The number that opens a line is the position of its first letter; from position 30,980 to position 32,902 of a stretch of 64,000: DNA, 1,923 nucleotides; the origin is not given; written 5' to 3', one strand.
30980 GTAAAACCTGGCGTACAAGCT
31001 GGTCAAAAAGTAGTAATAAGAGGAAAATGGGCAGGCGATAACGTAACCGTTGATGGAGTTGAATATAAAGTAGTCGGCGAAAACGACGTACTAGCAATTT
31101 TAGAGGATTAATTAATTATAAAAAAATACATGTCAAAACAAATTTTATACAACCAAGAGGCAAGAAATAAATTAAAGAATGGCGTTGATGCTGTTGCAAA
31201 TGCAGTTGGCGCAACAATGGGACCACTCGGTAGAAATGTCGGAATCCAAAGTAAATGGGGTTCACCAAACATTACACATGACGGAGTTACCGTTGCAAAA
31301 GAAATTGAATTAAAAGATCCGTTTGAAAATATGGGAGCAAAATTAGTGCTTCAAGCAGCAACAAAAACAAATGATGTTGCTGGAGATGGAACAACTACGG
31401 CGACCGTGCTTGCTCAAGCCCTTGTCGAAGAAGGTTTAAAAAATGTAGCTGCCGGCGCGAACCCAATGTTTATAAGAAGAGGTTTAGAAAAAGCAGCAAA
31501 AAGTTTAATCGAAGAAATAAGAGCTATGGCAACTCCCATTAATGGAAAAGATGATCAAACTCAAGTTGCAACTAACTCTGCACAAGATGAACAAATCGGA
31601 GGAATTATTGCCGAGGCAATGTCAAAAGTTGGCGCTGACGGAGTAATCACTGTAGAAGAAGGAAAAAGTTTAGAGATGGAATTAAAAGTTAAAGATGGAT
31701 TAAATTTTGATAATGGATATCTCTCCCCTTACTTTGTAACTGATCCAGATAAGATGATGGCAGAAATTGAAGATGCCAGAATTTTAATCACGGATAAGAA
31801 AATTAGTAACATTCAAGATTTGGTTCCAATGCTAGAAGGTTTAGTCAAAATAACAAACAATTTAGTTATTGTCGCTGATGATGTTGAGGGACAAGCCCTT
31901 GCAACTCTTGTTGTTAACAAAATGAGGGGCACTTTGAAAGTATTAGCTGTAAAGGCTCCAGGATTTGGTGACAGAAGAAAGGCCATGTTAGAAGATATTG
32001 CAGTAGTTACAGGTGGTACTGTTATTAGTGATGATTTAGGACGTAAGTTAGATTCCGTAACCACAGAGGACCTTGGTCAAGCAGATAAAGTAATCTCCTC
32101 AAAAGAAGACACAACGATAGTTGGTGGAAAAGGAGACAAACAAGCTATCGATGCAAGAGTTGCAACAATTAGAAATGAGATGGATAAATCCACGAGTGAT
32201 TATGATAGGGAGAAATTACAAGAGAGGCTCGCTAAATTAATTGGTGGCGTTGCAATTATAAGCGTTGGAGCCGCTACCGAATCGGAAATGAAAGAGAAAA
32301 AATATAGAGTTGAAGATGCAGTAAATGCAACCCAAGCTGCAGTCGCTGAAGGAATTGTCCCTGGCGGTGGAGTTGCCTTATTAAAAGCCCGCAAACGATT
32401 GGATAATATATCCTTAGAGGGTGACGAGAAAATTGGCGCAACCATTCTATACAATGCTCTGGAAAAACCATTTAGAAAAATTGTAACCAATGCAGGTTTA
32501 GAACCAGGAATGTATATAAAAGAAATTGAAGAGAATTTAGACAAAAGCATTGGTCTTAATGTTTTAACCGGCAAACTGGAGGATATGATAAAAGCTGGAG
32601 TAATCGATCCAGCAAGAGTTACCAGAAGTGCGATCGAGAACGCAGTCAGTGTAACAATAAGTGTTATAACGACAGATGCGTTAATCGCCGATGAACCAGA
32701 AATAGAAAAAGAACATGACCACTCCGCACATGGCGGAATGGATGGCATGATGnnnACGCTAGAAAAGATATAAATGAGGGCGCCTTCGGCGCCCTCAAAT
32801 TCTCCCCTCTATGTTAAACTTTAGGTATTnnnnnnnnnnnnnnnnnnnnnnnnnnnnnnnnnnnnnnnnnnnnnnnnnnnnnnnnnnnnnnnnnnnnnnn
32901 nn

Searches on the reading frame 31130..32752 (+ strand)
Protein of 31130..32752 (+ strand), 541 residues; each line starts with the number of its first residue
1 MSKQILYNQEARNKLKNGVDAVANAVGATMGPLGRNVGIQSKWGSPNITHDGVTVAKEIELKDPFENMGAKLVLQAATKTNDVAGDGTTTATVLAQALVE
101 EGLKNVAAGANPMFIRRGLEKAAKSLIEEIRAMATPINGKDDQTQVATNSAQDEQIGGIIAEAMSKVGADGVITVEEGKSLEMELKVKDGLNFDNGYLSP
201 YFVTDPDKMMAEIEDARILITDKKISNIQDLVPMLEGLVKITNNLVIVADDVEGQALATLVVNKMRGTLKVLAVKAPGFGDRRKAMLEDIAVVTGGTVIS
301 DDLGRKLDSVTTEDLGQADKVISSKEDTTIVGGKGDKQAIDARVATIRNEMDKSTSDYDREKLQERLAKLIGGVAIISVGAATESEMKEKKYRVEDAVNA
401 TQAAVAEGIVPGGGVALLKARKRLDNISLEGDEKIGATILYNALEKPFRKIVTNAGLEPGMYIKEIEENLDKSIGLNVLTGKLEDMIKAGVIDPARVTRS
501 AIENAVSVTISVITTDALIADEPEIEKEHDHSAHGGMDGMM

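Call 8: search_protein_families(library=pfam, proteins=[window:31130-32752:+], max_evalue=0.001)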
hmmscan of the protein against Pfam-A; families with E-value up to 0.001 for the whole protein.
window:31130-32752:+ (541 aa): 1 family
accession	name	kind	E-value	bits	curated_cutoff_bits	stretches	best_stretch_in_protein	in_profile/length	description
PF00118.29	Cpn60_TCP1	-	3.7e-75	253.9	34.3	1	22-522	1-489/490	TCP-1/cpn60 chaperonin family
